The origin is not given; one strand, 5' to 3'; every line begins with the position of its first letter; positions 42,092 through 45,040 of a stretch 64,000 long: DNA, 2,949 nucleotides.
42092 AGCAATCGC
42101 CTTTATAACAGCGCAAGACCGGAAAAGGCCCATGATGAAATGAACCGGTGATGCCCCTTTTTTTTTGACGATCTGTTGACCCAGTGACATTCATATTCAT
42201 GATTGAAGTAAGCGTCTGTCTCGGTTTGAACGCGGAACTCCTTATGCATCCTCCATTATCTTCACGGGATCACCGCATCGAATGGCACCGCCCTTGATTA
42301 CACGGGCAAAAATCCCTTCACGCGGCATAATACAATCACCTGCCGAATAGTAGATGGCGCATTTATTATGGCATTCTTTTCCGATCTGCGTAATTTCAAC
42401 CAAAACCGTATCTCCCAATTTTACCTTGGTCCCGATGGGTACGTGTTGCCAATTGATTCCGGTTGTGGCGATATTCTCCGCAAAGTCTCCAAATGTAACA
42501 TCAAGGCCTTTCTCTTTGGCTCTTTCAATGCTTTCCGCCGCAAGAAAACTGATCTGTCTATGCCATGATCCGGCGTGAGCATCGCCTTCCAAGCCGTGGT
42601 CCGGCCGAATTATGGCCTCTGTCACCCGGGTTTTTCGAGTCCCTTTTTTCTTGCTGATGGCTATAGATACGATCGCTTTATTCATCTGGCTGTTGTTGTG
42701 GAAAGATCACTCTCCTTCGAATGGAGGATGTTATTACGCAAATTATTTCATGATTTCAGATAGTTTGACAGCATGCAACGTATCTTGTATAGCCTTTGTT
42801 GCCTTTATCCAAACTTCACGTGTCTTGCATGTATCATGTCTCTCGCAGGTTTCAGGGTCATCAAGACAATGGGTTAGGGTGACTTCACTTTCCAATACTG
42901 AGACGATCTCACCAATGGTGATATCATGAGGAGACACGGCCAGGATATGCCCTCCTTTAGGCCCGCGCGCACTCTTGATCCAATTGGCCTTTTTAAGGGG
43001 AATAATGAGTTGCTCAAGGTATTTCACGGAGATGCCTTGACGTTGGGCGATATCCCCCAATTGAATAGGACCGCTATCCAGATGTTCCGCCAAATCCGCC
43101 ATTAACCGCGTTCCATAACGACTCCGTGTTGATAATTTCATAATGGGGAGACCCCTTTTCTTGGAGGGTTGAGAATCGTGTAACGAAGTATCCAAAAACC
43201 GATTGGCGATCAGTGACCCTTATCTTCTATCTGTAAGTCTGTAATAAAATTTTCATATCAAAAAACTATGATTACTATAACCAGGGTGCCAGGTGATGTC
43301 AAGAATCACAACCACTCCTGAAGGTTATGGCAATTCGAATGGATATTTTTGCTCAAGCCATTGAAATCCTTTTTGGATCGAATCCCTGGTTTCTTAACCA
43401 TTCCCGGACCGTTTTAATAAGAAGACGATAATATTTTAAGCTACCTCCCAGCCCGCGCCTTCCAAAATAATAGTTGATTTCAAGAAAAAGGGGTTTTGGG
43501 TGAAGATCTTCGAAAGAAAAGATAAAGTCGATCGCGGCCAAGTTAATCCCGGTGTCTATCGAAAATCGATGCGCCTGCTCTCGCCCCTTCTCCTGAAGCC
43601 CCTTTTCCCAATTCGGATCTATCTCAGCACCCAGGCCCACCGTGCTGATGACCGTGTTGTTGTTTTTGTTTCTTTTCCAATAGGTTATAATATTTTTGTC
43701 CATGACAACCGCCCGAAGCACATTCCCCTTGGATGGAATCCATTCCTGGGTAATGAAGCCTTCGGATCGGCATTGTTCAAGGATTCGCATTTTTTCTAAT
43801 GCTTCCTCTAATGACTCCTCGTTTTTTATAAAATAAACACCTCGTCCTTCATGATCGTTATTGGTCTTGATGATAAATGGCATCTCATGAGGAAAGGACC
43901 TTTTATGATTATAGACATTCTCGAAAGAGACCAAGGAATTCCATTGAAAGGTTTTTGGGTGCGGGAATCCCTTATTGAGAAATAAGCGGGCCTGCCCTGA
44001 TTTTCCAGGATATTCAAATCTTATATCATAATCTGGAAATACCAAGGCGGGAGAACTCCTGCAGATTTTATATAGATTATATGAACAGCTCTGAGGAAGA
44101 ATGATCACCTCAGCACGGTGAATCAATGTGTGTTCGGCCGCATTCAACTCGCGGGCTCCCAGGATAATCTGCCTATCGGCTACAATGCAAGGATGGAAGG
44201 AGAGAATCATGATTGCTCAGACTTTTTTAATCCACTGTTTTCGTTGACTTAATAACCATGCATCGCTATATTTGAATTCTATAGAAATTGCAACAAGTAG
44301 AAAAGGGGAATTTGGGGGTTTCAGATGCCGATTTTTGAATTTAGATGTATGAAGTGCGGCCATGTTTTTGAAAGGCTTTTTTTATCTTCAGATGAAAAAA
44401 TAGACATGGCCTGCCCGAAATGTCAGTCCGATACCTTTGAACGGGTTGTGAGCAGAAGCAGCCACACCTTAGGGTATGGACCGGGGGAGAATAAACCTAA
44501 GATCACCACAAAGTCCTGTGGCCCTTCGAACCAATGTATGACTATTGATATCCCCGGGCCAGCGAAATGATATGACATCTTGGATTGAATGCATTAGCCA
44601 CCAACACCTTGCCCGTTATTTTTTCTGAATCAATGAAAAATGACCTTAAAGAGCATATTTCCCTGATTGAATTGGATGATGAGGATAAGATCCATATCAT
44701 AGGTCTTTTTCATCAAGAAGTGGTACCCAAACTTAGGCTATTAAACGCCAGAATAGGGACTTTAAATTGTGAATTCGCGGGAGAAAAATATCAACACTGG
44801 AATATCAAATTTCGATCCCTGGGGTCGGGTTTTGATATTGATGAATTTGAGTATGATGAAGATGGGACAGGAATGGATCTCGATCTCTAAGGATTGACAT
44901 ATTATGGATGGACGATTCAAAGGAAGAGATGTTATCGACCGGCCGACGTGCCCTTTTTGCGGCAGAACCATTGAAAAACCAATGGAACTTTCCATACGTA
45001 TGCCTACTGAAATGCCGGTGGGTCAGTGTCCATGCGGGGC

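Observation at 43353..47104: Tightly coupled four-gene operon of unknown function (FmdB zinc ribbon, acidic-tail protein, zinc-ribbon/HEAT protein, 370-aa unknown) divergent from an ATP-grasp ligase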

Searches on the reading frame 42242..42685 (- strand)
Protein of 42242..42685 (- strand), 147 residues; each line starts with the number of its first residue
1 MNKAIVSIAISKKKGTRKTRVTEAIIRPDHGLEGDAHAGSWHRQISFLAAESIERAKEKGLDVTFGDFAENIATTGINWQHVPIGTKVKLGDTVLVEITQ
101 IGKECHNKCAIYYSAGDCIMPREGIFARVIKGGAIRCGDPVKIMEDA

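Call 3: search_protein_families(library=pfam, proteins=[window:42242-42685:-], max_evalue=0.1)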
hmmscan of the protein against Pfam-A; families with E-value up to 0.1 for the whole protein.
window:42242-42685:- (147 aa): 1 family
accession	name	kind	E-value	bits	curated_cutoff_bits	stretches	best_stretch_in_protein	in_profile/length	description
PF03473.23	MOSC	-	1.3e-11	45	22.7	1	36-142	3-120/120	MOSC domain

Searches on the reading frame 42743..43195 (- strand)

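Call 3: search_protein_families(library=pfam, proteins=[window:42743-43195:-], max_evalue=0.1)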
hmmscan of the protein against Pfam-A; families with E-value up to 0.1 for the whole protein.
window:42743-43195:- (150 aa): 1 family
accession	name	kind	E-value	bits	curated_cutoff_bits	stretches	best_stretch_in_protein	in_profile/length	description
PF02082.26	Rrf2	-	2.8e-36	125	30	1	21-150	1-131/132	Iron-dependent Transcriptional regulator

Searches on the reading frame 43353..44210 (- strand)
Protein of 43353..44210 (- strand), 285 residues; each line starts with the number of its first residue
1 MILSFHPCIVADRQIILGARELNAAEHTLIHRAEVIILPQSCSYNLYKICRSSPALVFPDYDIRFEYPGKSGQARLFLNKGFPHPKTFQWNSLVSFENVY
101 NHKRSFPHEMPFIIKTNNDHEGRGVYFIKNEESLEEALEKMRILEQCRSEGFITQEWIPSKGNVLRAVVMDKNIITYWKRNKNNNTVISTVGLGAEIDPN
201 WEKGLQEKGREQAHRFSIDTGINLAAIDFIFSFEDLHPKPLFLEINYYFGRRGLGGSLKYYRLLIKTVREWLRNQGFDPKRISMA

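Call 3: search_protein_families(library=pfam, proteins=[window:43353-44210:-], max_evalue=0.1)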
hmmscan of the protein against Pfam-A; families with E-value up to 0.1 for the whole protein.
window:43353-44210:- (285 aa): 4 families
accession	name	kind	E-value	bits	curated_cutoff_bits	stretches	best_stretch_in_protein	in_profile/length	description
PF08443.16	RimK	-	1.5e-06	28.3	21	1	97-247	31-165/188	RimK-like ATP-grasp domain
PF02222.28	ATP-grasp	-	0.0057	16.8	27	1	96-168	19-86/179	ATP-grasp domain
PF13535.11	ATP-grasp_4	-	0.0067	16.5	27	1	109-143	2-36/160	ATP-grasp domain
PF04296.18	YlxR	-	0.029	14.7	26.9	1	117-143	31-57/75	Protein of unknown function (DUF448)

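Call 4: search_protein_families(library=ncbifam, proteins=[window:43353-44210:-], max_evalue=0.1)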
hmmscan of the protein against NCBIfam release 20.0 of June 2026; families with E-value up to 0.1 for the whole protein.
window:43353-44210:- (285 aa): 7 families
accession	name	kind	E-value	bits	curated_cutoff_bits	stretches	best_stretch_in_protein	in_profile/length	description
TIGR00768.1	rimK_fam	subfamily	9.6e-14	51.4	143.4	1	77-246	95-252/276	RimK family alpha-L-glutamate ligase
NF040720.1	MptN_Meth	equivalog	2.4e-06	26.9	350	1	76-247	108-267/291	tetrahydromethanopterin:alpha-L-glutamate ligase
TIGR02144.1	LysX_arch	equivalog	1.5e-05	24.2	275.6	1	79-199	97-210/281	lysine biosynthesis protein LysX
NF004679.0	PRK06019.1-5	equivalog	0.00018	20.5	326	1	59-201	89-226/376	5-(carboxyamino)imidazole ribonucleotide synthase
NF009402.0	PRK12767.1-1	equivalog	0.0096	14.8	218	1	75-161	121-196/329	carbamoyl phosphate synthase-like protein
TIGR01161.1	purK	equivalog_domain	0.034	13.4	318.4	1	102-208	129-231/362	5-(carboxyamino)imidazole ribonucleotide synthase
NF009405.0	PRK12767.1-4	equivalog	0.099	11.6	390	0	73-141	116-176/320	carbamoyl phosphate synthase-like protein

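Call 7: search_solved_structures(query=window:43353-44210:-, max_evalue=1)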
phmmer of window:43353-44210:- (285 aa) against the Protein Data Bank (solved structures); distinct sequences matched with E-value up to 1: 2.
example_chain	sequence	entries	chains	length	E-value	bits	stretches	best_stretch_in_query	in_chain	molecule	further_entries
3orq_A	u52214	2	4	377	0.28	13.7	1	110-202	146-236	N5-Carboxyaminoimidazole ribonucleotide synthetase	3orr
3ax6_A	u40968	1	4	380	0.51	12.9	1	111-146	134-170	Phosphoribosylaminoimidazole carboxylase, ATPase subunit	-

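Call 46: find_related_loci(query=A2, collection=metagenome_contigs, flank=7000)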
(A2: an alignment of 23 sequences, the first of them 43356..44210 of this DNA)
Query A2 (285 aa) in metagenome_contigs; peptide patterns used: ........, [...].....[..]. (x = any residue, [..] = any of these).
600 stretches matched a pattern (row limit reached: there are more); 291 encode a relative of the query (tblastn E <= 1e-3); the best 80 are kept; 80 distinct loci.
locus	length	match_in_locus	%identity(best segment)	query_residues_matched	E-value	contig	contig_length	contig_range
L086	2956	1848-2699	56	1-284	9e-112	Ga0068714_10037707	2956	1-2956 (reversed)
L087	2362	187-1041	55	1-285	7e-111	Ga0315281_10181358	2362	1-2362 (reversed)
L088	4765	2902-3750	54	1-285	1e-105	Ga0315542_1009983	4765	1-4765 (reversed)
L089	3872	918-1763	53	1-285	1e-103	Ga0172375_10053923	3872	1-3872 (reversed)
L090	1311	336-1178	55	1-284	5e-111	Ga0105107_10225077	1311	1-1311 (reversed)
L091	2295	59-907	52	1-285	8e-107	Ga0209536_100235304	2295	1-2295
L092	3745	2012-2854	54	1-284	9e-102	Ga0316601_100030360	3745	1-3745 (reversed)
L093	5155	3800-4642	54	1-284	2e-100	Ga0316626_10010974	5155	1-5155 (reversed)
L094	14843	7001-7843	52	1-284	2e-99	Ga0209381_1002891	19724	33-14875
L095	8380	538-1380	52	1-284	2e-99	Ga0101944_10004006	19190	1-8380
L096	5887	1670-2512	54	1-284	6e-99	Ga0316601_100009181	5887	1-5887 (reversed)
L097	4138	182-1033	52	1-284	4e-99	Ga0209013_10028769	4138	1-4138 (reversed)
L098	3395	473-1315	53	1-284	1e-99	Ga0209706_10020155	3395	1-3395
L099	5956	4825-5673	52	1-283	9e-98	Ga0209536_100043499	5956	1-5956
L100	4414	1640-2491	50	1-284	4e-98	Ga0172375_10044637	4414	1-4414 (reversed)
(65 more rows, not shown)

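Call 68: search_solved_structures(query=A2, max_evalue=1, show_alignments=2)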
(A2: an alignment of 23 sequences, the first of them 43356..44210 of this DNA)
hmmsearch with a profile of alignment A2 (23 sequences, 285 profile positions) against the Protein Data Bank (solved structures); distinct sequences matched with E-value up to 1: 14.
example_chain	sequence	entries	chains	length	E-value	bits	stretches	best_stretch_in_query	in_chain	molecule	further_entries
7qyr_A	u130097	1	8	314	2.8e-05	26.6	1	109-254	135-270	Probable alpha-L-glutamate ligase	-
7qys_A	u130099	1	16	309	0.00013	24.4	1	106-254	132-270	Probable alpha-L-glutamate ligase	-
5ig9_A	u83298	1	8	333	0.0039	19.6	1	78-246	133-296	ATP grasp ligase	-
5zct_A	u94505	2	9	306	0.0059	19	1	108-253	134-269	Ribosomal protein S6--L-glutamate ligase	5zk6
4iwx_A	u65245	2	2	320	0.0065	18.8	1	108-253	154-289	Ribosomal protein S6 modification protein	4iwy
3vpb_A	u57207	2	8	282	0.084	15.2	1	109-196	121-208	Putative acetylornithine deacetylase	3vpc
4dim_A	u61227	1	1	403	0.093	15.1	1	91-237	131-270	Phosphoribosylglycinamide synthetase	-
3vtm_A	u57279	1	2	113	0.26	13.6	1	143-195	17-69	Iron-regulated surface determinant protein H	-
3vot_A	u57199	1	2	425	0.3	13.4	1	102-154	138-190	L-amino acid ligase, BL00235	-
3qug_A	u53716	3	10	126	0.31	13.4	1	142-194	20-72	Iron-regulated surface determinant protein H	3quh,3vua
7w81_A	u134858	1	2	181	0.32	13.3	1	142-194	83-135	Iron-regulated surface determinant protein H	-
2e7d_A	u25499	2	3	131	0.33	13.3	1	142-194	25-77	Hypothetical protein IsdH | Iron-regulated surface determinant protein H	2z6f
7xld_A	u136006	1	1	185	0.33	13.2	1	142-194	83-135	Iron-regulated surface determinant protein H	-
3vpd_A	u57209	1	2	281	0.75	12.1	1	108-196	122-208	Ribosomal protein S6 modification protein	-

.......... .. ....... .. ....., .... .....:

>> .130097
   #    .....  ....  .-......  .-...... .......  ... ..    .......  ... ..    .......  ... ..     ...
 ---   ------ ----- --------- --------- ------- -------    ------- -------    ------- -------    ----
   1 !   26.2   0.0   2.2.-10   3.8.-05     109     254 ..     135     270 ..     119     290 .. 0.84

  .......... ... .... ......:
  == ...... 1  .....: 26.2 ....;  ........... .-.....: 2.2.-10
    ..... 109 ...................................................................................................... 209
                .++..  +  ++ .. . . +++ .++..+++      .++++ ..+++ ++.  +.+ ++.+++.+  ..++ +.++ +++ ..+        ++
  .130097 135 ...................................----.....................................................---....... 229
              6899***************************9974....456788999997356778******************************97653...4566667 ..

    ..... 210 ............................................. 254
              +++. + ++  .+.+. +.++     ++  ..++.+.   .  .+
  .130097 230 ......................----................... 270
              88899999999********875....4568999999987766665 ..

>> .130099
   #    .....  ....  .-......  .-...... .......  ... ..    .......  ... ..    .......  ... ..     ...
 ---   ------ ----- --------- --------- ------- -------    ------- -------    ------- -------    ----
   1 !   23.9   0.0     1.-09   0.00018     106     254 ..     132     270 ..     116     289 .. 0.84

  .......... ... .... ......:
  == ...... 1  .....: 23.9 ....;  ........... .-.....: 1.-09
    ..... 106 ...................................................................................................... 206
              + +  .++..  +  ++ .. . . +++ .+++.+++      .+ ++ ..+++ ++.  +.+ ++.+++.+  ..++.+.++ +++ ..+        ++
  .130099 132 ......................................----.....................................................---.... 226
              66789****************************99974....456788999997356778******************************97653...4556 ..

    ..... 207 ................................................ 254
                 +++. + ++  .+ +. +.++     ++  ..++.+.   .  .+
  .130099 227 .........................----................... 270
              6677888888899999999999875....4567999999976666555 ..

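Call 83: search_protein_families(library=padloc, proteins=[window:43353-44210:-], max_evalue=0.01)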
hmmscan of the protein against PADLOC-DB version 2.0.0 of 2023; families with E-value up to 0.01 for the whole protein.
window:43353-44210:- (285 aa): 0 families

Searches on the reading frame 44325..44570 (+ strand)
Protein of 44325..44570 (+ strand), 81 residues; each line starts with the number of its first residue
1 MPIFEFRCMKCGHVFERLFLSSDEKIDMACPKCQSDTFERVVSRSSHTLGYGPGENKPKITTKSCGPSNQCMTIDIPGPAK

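Call 3: search_protein_families(library=pfam, proteins=[window:44325-44570:+], max_evalue=0.1)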
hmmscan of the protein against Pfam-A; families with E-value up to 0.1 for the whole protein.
window:44325-44570:+ (81 aa): 19 families
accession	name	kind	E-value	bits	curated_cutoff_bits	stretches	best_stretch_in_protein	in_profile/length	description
PF09723.15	Zn_ribbon_8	-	1.1e-14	54.6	34.4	1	1-42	1-41/41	Zinc ribbon domain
PF08271.17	Zn_Ribbon_TF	-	0.00029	20.8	29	0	28-39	1-12/43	TFIIB zinc-binding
PF13717.11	Zn_ribbon_4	-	0.0017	18.7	30.3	0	5-15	25-35/36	zinc-ribbon domain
PF07295.17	DUF1451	-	0.0034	18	26.1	1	5-41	113-145/146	Zinc-ribbon containing domain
PF23470.1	Zn_ribbon_PF0610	-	0.0035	17.5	26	1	7-39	3-30/39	PF0610 rubredoxin-like zinc beta-ribbon domain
PF01155.25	HypA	-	0.0061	17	28.9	1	5-40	70-99/112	Hydrogenase/urease nickel incorporation, metallochaperone, hypA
PF09845.14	OapC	-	0.018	15.7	23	1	7-48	3-40/133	Origin-associated protein OapC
PF24458.1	DUF7573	-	0.021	15.2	30.2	1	6-34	12-37/39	Domain of unknown function (DUF7573)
PF23451.1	Zn_ribbon_PaaD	-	0.022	14.9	27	0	24-42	11-29/53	PaaD zinc beta ribbon domain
PF23458.2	DUF7130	-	0.028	14.8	35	1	5-36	53-79/89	Domain of unknown function (DUF7130)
PF14803.11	Zn_ribbon_Nudix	-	0.029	14.7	25.6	1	8-34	3-29/34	Nudix N-terminal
PF14319.11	Zn_Tnp_IS91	-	0.039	14.4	26.3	1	5-46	38-75/90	Transposase zinc-binding domain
PF24110.1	DUF7385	-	0.042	13.9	28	0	26-43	25-41/72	Family of unknown function (DUF7385)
PF05191.20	ADK_lid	-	0.043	14.1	26.6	1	8-40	4-34/36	Adenylate kinase, active site lid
PF23549.1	Zn_ribbon_GRF_2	-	0.063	13.5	27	0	29-46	3-20/45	GRF-like zinc ribbon domain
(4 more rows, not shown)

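Call 4: search_protein_families(library=ncbifam, proteins=[window:44325-44570:+], max_evalue=0.1)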
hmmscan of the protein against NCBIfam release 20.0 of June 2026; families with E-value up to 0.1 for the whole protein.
window:44325-44570:+ (81 aa): 13 families
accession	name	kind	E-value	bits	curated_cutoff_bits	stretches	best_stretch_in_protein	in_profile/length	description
TIGR02605.1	CxxC_CxxC_SSSS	subfamily_domain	4.2e-14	52.3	31.3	1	1-45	1-44/52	FmdB family zinc ribbon protein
NF053663.1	RPWMISH_prot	domain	7.6e-06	26.6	120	1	1-45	1-43/115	RPWMISH domain-containing protein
NF047912.1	ECs_2282_CxxC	subfamily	3.6e-05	23.6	37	1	26-40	1-15/60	ECs_2282 family putative zinc-binding protein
TIGR04165.1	methano_modCys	hypoth_equivalog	0.0071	16.6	60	1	5-16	36-47/50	TIGR04165 family Cys-rich peptide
NF050000.1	IS1_IS1595_Zn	domain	0.012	16.2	28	0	6-15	22-31/34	IS1/IS1595 family N-terminal zinc-binding domain-containing protein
NF001383.0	PRK00279.2-1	equivalog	0.013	15.2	225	1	6-39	124-155/212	adenylate kinase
NF048018.1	IS256_N_4Cys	domain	0.017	15.7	27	0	29-40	1-12/31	transposase-like zinc-binding domain-containing protein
TIGR02098.1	MJ0042_CXXC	domain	0.017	14.8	20.9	0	7-16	27-36/38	MJ0042-type zinc finger domain-containing protein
NF038384.1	zinc_YnfU_fam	subfamily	0.021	14.4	36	0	23-37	12-26/52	YnfU family zinc-binding protein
NF001607.0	PRK00398.1-4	equivalog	0.03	14.1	89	1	6-36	10-37/53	DNA-directed RNA polymerase subunit P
NF041795.1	Brz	equivalog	0.054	13.9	100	0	1-13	1-13/60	transcriptional regulator Brz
TIGR00100.1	hypA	equivalog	0.061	13.4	88.1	1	5-38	70-98/116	hydrogenase maturation nickel metallochaperone HypA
NF001645.0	PRK00420.1-2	equivalog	0.092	12.8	162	0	13-40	10-37/106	hypothetical protein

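Call 83: search_protein_families(library=padloc, proteins=[window:44325-44570:+], max_evalue=0.01)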
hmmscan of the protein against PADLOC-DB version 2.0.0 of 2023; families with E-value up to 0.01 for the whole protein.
window:44325-44570:+ (81 aa): 0 families

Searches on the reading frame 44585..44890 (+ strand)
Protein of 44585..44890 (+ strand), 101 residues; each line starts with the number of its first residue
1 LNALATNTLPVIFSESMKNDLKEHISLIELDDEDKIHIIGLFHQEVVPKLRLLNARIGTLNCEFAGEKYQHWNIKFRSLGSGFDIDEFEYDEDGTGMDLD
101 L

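Call 3: search_protein_families(library=pfam, proteins=[window:44585-44890:+], max_evalue=0.1)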
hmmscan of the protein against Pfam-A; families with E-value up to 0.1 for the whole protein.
window:44585-44890:+ (101 aa): 0 families

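Call 4: search_protein_families(library=ncbifam, proteins=[window:44585-44890:+], max_evalue=0.1)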
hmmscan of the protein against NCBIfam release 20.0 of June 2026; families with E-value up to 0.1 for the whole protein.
window:44585-44890:+ (101 aa): 0 families

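Call 50: find_homologous_proteins(query=window:44633-44890:+, max_evalue=0.01)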
Query window:44633-44890:+ (85 aa): 30 proteins with E <= 0.01 among 30 candidates.
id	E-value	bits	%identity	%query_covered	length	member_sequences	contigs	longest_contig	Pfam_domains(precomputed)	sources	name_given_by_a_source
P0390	7.2e-51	188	100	100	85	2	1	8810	-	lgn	-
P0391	6.2e-30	121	68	98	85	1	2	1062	-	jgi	-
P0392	5.5e-29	118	73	86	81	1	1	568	-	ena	-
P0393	6.3e-29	117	71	86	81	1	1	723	-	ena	-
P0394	2.1e-28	116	64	100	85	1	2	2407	-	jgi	-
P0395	1.1e-27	114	66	98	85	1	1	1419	-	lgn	-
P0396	5.9e-27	111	66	86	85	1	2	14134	-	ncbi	ncbi:hypothetical protein ACFLZG_03240 [Thermodesulfobacteriota bacterium]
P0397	1.0e-26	110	65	100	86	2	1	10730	-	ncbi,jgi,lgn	-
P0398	2.2e-25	106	58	100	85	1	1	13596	-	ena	-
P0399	3.6e-25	105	64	79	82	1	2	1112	-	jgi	jgi:hypothetical protein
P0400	4.4e-25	105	58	100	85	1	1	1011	-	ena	-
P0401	1.2e-24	104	67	86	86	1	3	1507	-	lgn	-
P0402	1.5e-24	103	64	96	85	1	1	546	-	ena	-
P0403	1.8e-24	103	59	100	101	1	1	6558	-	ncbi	-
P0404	2.6e-24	103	69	85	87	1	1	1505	-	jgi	jgi:hypothetical protein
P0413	1.5e-19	88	59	86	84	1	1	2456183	-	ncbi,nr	ncbi:MAG: hypothetical protein JSU59_04955 [Nitrospirota bacterium]|nr:MAG: hypothetical protein JSU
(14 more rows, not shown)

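Call 53: find_encoding_contigs(protein=P0413, flank=9000, max_places=1)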
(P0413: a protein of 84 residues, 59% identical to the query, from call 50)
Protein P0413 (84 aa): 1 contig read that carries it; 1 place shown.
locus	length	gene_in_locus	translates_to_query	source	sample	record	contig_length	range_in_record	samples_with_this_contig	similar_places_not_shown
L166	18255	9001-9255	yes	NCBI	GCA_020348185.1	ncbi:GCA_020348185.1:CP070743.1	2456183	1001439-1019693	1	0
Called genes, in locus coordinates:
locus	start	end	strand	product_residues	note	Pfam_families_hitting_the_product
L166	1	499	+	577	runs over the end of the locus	PF00488:MutS_V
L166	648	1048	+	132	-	PF13692:Glyco_trans_1_4 (weak), PF00534:Glycos_transf_1 (weak)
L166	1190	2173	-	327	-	PF01073:3Beta_HSD, PF01370:Epimerase, PF02719:Polysacc_synt_2, PF04321:RmlD_sub_bind, PF05368:NmrA, PF13460:NAD_binding_10, PF16363:GDP_Man_Dehyd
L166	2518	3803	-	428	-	PF00515:TPR_1 (faint), PF07719:TPR_2 (faint), PF13432:TPR_16 (faint), PF14938:SNAP (faint), PF17874:TPR_MalT (weak), PF13176:TPR_7 (faint), PF13181:TPR_8 (faint), PF13424:TPR_12 (weak), +1 more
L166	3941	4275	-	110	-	-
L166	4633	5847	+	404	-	PF11294:DUF3095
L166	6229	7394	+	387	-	PF13742:tRNA_anti_2, PF02601:Exonuc_VII_L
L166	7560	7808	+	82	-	PF02609:Exonuc_VII_S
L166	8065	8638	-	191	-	-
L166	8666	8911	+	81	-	PF09723:Zn_ribbon_8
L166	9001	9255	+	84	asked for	-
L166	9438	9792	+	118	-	-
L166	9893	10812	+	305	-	PF01544:CorA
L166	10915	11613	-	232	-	PF02931:Neur_chan_LBD (weak), PF02932:Neur_chan_memb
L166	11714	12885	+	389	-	PF00926:DHBP_synthase, PF00925:GTP_cyclohydro2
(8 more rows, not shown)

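Call 57: predict_structure(alignment_id=A3)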
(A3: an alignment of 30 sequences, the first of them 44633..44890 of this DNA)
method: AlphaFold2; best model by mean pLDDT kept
length: 85 residues; sequences in the alignment: 30
mean_pLDDT: 80.1   pTM: 0.67
mean pLDDT of the five models: 80.1, 79.6, 78.0, 78.0, 76.9
residues with pLDDT >= 90: 44; 70-90: 21; 50-70: 7; < 50: 13
segments of 3 or more residues with pLDDT < 50: 1-11
pLDDT, mean of each block of 10 residues (from residue 1): 42 82 95 91 92 90 88 76 52
secondary structure, 60 per line:
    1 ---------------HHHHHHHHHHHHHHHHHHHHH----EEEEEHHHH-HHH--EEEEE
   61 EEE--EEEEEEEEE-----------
elements in order: H16-36 E41-45 H46-49 E56-63 E66-74

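Call 83: search_protein_families(library=padloc, proteins=[window:44633-44890:+], max_evalue=0.01)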
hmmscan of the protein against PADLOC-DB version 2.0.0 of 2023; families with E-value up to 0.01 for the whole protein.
window:44633-44890:+ (85 aa): 0 families
